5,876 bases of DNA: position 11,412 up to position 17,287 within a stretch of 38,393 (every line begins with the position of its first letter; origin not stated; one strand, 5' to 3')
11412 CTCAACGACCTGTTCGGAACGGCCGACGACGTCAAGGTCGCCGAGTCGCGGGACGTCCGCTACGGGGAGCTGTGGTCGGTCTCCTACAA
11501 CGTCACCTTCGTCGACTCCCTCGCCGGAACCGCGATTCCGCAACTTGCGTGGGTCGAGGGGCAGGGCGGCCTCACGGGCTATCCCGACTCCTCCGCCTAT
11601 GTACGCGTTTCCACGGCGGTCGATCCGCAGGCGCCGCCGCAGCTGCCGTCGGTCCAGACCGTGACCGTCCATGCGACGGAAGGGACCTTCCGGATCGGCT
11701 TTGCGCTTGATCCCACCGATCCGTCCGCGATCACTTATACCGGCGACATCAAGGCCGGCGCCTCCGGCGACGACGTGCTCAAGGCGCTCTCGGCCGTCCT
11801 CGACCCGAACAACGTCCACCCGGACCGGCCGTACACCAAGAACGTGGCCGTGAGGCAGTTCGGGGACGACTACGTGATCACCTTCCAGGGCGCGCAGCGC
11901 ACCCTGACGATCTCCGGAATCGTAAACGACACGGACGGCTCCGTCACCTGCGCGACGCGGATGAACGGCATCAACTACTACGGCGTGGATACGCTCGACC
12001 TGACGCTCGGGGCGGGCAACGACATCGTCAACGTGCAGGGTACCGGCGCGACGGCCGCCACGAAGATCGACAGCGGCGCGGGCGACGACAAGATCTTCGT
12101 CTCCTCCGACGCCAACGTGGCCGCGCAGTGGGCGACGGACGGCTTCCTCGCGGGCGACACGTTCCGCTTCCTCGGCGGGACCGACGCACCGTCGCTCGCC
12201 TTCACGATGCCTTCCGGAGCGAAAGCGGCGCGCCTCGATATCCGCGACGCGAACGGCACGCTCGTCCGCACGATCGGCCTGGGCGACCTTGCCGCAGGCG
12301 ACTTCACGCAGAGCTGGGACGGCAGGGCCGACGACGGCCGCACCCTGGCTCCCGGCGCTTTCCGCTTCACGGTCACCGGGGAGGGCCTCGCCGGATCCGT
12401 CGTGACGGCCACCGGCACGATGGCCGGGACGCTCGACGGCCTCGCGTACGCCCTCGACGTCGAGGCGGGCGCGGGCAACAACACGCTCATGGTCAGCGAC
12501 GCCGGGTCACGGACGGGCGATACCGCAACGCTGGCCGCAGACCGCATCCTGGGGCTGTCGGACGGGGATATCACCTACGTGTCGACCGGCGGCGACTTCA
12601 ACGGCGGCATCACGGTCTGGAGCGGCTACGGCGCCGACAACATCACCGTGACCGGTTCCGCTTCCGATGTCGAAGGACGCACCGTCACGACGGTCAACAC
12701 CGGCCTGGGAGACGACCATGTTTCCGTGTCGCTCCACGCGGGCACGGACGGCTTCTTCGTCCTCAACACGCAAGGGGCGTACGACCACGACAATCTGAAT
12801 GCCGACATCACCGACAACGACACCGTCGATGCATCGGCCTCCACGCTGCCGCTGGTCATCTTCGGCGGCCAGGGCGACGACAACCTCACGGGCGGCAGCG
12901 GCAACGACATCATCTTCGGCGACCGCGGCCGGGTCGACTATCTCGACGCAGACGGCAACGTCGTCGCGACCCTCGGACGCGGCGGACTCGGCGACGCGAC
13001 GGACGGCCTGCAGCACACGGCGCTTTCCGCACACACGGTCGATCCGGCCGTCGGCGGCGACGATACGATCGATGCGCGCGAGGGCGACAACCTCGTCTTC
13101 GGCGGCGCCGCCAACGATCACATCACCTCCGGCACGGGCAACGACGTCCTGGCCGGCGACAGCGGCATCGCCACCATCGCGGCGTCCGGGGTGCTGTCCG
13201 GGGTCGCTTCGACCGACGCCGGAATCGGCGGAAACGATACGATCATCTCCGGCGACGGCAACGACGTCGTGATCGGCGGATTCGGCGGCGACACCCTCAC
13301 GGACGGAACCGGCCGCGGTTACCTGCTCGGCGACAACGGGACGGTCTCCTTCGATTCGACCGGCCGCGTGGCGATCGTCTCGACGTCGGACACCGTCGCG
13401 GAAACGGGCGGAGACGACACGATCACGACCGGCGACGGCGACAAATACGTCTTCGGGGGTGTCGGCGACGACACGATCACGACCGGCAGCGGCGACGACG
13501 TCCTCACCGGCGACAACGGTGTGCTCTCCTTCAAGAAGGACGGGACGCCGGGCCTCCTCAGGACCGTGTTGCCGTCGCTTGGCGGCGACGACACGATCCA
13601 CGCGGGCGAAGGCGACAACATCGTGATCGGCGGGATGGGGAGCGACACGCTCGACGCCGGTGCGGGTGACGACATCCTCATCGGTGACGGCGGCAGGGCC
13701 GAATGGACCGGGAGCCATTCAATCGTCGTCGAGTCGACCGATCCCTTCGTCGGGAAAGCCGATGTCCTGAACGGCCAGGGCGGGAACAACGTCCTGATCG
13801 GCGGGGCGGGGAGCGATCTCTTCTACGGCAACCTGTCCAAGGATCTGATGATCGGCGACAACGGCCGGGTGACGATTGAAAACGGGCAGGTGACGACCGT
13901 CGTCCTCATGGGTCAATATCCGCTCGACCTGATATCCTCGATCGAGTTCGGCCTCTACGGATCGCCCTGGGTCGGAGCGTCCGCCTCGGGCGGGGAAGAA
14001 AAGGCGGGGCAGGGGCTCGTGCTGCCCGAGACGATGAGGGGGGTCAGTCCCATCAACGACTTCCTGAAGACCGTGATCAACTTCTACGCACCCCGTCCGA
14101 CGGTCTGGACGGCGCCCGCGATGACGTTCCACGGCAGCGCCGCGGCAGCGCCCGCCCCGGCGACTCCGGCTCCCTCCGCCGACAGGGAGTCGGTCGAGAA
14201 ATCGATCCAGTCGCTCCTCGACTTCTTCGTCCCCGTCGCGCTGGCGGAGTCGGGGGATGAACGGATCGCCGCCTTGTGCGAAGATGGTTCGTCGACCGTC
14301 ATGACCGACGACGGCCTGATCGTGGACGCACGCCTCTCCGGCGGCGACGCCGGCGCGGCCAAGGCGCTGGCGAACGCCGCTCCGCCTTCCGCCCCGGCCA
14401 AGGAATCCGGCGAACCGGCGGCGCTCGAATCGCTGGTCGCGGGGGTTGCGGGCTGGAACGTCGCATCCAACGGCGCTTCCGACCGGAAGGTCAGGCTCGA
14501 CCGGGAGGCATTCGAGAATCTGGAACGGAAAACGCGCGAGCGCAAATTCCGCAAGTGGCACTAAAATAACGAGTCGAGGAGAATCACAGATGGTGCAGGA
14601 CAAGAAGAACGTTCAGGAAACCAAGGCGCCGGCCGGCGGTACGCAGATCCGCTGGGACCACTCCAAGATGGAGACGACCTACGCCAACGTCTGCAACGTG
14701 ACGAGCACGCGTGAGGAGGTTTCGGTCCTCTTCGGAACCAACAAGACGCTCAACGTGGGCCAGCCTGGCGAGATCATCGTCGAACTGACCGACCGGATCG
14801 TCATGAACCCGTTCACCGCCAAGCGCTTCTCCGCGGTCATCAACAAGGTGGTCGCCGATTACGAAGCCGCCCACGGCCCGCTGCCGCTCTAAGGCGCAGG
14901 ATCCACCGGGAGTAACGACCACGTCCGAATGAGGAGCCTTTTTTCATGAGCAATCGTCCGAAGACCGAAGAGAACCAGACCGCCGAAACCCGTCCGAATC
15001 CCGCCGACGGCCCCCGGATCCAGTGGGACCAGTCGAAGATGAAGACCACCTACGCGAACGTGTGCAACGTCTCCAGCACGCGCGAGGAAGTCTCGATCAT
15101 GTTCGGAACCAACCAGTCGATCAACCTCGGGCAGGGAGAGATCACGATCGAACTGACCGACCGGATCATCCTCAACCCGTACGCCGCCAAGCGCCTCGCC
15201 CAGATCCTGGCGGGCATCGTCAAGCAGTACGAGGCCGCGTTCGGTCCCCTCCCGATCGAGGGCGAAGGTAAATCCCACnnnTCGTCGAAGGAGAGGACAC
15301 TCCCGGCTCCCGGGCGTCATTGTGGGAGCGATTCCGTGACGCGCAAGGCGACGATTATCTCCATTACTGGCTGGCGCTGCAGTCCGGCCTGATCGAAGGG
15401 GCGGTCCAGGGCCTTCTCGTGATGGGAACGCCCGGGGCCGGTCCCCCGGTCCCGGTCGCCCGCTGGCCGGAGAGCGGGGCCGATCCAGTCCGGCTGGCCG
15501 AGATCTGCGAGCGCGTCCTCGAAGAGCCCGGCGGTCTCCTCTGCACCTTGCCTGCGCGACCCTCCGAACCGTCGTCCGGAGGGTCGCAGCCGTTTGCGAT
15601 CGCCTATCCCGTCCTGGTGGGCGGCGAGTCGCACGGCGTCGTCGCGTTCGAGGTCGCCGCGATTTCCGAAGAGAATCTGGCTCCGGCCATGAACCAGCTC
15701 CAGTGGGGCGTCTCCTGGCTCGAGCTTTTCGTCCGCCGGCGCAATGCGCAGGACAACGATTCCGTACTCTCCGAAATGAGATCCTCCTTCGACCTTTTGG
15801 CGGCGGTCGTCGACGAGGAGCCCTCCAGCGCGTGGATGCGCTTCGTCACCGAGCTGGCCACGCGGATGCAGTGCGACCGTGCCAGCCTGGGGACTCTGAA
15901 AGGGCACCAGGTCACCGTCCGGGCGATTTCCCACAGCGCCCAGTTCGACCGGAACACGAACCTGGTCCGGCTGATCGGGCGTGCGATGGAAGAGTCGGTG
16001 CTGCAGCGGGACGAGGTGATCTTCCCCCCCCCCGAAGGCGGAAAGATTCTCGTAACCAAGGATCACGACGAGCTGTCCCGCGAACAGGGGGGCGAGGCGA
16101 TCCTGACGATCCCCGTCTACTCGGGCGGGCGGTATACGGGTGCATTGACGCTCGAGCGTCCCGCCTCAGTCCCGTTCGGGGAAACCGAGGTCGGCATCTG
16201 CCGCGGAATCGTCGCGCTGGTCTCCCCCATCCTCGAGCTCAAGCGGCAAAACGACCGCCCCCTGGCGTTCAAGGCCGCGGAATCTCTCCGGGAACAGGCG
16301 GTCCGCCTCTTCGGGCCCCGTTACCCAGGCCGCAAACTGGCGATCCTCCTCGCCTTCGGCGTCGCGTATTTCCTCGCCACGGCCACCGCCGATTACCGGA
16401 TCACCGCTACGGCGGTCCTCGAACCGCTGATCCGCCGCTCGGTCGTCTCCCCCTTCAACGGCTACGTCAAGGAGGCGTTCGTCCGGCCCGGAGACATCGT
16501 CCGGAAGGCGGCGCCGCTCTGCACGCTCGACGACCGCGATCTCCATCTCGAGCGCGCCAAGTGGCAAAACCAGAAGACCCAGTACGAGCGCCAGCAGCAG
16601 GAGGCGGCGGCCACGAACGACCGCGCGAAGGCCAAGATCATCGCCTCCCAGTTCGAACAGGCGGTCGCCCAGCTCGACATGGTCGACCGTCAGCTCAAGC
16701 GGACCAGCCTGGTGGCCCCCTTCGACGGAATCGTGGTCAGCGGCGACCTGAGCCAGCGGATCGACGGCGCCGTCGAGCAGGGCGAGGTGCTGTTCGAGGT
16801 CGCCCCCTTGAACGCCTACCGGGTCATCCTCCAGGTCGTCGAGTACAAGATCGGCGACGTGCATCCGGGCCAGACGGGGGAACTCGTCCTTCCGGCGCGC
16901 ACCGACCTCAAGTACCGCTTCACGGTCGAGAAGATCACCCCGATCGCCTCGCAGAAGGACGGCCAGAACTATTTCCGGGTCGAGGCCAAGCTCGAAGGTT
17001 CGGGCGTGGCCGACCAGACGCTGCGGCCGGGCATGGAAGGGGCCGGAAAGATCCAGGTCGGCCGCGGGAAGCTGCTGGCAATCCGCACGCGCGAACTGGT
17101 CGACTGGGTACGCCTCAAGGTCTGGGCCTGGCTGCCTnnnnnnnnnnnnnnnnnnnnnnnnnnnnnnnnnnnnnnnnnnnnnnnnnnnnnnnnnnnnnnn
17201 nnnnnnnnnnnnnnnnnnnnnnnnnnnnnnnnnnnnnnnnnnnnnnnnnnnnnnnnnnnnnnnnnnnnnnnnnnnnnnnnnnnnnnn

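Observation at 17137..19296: Single polypeptide joining a PqqD/RRE-like peptide-recognition domain, an M50 intramembrane metalloprotease and a HlyD adaptor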

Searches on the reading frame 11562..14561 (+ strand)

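Call 52: search_protein_families(library=ncbifam, proteins=[window:11562-14561:+], max_evalue=1)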
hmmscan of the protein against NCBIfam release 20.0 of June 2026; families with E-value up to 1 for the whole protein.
window:11562-14561:+ (1000 aa): 10 families
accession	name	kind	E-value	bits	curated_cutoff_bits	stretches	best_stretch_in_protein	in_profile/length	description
NF033943.0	RTX_toxin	subfamily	5.9e-18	64.4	1000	3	433-531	708-800/930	RTX family hemolysin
NF005176.1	PRK06655.1-1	equivalog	8e-12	45.5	230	1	211-293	87-168/197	flagellar hook assembly protein FlgD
NF009276.0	PRK12633.1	equivalog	5.2e-10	39.4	383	1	212-299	120-207/234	flagellar basal body rod modification protein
NF033203.1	entero_EhxA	exception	6.9e-08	31.1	2000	3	499-580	746-832/997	enterohemolysin EhxA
NF046115.1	Ca_rpt_SMc04171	equivalog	1e-07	31.5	625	5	603-654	280-331/574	SMc04171 family calcium-binding repeat protein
NF053766.1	ZapA_metallo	exception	6.3e-05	22.2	940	4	499-539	347-387/483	ZapA family metalloprotease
NF009452.0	PRK12812.1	equivalog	9.4e-05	21.8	258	1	217-282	146-215/289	flagellar basal body rod modification protein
NF009453.0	PRK12813.1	equivalog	0.014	15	264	1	212-272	115-172/223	flagellar basal body rod modification protein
NF050046.1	PueAB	exception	0.035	12.5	670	2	672-707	510-545/616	polyurethane esterase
NF035945.1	Zn_serralysin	subfamily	0.25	10.5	500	3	733-770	328-365/462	serralysin family metalloprotease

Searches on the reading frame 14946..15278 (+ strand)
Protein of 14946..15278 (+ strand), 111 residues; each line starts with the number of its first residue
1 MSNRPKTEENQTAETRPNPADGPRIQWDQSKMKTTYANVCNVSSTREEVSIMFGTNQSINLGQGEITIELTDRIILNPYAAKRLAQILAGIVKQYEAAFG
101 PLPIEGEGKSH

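Call 4: search_protein_families(library=pfam, proteins=[window:14946-15278:+], max_evalue=0.1)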
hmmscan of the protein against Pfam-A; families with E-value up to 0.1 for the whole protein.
window:14946-15278:+ (111 aa): 1 family
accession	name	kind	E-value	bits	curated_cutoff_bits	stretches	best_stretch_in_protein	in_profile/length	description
PF11950.13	DUF3467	-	2.8e-22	79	25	1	9-102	5-90/92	Protein of unknown function (DUF3467)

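Call 5: search_protein_families(library=ncbifam, proteins=[window:14946-15278:+], max_evalue=0.1)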
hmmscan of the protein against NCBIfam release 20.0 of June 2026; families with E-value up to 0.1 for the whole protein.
window:14946-15278:+ (111 aa): 0 families

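Call 57: search_solved_structures(query=window:14946-15278:+, max_evalue=10)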
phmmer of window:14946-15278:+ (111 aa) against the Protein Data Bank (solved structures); distinct sequences matched with E-value up to 10: 1.
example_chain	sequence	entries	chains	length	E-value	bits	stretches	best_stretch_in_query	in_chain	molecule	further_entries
2p5v_A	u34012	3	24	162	0.24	14.7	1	64-102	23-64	Transcriptional regulator, LRP/AsnC family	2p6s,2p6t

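Call 66: search_solved_structures(query=A3, max_evalue=10, show_alignments=2)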
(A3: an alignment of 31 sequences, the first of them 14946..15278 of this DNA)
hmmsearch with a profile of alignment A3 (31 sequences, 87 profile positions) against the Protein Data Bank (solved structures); distinct sequences matched with E-value up to 10: 2.
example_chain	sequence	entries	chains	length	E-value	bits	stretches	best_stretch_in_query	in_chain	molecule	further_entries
2lm4_A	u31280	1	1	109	0.73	12.9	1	53-85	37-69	Succinate dehydrogenase assembly factor 2, mitochondrial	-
5d23_A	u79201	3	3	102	8.5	9.5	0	58-68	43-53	Fibroin-modulator-binding protein-1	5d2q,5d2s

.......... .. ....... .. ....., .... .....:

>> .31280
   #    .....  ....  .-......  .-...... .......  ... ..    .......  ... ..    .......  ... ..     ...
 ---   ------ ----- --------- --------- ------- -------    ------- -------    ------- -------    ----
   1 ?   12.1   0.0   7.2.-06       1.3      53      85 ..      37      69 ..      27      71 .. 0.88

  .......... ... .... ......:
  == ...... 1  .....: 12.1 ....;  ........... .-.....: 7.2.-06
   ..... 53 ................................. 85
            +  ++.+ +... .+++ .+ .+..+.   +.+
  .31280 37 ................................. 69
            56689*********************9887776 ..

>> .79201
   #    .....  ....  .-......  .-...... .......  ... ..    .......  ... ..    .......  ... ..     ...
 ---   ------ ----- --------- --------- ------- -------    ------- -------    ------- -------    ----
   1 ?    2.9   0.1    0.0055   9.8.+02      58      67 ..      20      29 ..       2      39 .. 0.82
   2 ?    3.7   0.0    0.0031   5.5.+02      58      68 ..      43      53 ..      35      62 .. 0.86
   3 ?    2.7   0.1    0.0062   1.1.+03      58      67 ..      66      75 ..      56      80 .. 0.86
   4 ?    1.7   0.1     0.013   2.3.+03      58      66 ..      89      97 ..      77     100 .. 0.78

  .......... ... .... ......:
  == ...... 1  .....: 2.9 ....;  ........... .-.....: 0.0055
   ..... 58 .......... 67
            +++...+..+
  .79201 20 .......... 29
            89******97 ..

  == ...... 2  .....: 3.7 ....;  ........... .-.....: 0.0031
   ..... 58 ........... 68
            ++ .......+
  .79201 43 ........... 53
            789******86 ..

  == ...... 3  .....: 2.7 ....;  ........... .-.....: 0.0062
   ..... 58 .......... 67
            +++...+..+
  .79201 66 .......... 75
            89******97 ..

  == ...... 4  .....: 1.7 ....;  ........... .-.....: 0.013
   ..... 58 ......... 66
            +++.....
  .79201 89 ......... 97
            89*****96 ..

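Call 73: search_protein_families(library=pfam, alignment_id=A3, max_evalue=10)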
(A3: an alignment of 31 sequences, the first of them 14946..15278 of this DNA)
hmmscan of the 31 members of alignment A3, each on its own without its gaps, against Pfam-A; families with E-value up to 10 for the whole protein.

A. member 1, window:14946-15278:+ (111 aa): 1 family
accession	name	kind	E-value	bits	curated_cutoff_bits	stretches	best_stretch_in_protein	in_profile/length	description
PF11950.13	DUF3467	-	2.8e-22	79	25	1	9-102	5-90/92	Protein of unknown function (DUF3467)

B. families by the number of members that match (of 31 scanned): 21 families
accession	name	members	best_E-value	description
PF11950.13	DUF3467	31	5.8e-25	Protein of unknown function (DUF3467)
PF17718.6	DUF5563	5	0.0029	Family of unknown function (DUF5563)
PF23248.1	KH_PARP14_2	4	0.0058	PARP14, second type I KH domain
PF16269.10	DUF4922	4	0.11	Domain of unknown function (DUF4922)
PF04120.17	Iron_permease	3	0.023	Low affinity iron permease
PF01584.24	CheW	2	0.0054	CheW-like domain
PF24851.1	DUF7725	2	0.03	Domain of unknown function (DUF7725)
PF20563.3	DUF6773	1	0.03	Family of unknown function (DUF6773)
PF19818.4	DUF6301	1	0.039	Family of unknown function (DUF6301)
PF14684.11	Tricorn_C1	1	0.099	Tricorn protease C1 domain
PF20695.2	UbiD_N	1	0.13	3-octaprenyl-4-hydroxybenzoate carboxy-lyase N-terminal domain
PF20652.3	Sec8_C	1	0.15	Exocyst complex component Sec8 C-terminal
PF16429.10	DUF5026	1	0.15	Domain of unknown function (DUF5026)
PF15543.11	Ntox5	1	0.19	Bacterial toxin 5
PF05874.16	PBAN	1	0.19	Pheromone biosynthesis activating neuropeptide (PBAN)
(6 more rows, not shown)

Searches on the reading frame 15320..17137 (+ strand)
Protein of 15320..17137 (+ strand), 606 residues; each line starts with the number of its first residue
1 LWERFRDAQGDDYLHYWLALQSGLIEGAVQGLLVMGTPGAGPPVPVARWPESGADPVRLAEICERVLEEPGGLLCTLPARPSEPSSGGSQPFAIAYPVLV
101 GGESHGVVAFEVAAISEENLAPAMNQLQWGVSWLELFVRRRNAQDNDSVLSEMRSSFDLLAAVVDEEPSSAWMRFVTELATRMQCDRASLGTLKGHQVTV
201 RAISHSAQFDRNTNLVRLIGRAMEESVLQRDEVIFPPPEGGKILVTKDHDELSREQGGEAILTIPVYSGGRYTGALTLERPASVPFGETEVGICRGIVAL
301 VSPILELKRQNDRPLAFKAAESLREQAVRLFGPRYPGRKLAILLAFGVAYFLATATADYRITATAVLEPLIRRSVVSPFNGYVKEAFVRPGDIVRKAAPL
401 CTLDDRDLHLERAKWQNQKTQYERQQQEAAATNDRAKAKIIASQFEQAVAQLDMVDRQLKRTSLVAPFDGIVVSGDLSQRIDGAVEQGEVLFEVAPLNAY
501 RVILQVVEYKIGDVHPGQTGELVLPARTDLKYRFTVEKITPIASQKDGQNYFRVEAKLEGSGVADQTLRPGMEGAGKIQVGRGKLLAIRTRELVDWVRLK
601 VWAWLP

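Call 4: search_protein_families(library=pfam, proteins=[window:15320-17137:+], max_evalue=0.1)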
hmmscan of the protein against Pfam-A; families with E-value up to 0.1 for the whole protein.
window:15320-17137:+ (606 aa): 4 families
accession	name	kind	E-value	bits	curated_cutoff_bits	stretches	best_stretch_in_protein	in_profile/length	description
PF13437.12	HlyD_3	-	8.3e-17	62.3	22.2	1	464-571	2-106/106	HlyD family secretion protein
PF16576.10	HlyD_D23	-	8.6e-15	55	30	1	375-555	22-200/214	Barrel-sandwich domain of CusB or HlyD membrane-fusion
PF01590.32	GAF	-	4.9e-07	30.8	22.4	1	174-301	8-129/133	GAF domain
PF13185.12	GAF_2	-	0.0002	22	28.6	1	173-305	8-135/136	GAF domain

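Call 5: search_protein_families(library=ncbifam, proteins=[window:15320-17137:+], max_evalue=0.1)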
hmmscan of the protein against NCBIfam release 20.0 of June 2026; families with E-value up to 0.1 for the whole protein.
window:15320-17137:+ (606 aa): 13 families
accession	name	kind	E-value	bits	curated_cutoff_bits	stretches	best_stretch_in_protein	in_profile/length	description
TIGR01730.1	RND_mfp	subfamily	1.7e-21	76.6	94.9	1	356-581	10-247/322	efflux RND transporter periplasmic adaptor subunit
TIGR01843.1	type_I_hlyD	subfamily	2.2e-14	53.2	208.65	2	410-586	218-404/422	HlyD family type I secretion periplasmic adaptor subunit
TIGR00999.1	8a0102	subfamily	4.8e-10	39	319.3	1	416-572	61-195/271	CzcB/NccB family metal efflux transporter periplasmic adaptor subunit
TIGR00998.1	8a0101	subfamily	5.5e-10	38.7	390.8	2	425-540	167-282/334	EmrA/EmrK family multidrug efflux transporter periplasmic adaptor subunit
NF007785.0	PRK10476.1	equivalog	1.7e-07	30.4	376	1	422-520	171-265/347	multidrug transporter subunit MdtN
TIGR02971.1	heterocyst_DevB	subfamily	6.4e-06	25.8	129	1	408-542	151-281/327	ABC exporter membrane fusion protein, DevB family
NF002939.0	PRK03598.1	equivalog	6.1e-05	22.3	393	1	424-543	170-284/332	secretion protein HlyD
NF008606.0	PRK11578.1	equivalog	0.00021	20.5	342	1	421-546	140-269/371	macrolide transporter subunit MacA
TIGR01000.1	bacteriocin_acc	subfamily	0.00028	19.9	258.85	1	416-581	274-441/457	bacteriocin secretion accessory protein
NF011715.0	PRK15136.1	equivalog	0.0019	16.9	563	0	370-402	213-245/390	multidrug efflux MFS transporter periplasmic adaptor subunit EmrA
NF007303.0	PRK09783.1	subfamily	0.0024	16.3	390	1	390-595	147-341/414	copper/silver efflux system membrane fusion protein CusB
TIGR03794.1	NHLM_micro_HlyD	equivalog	0.047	12.6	156.2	0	373-409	254-290/421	NHLP bacteriocin system secretion protein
NF007850.1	PRK10559.1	equivalog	0.049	12.7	400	0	438-522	124-206/303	p-hydroxybenzoic acid efflux pump subunit AaeA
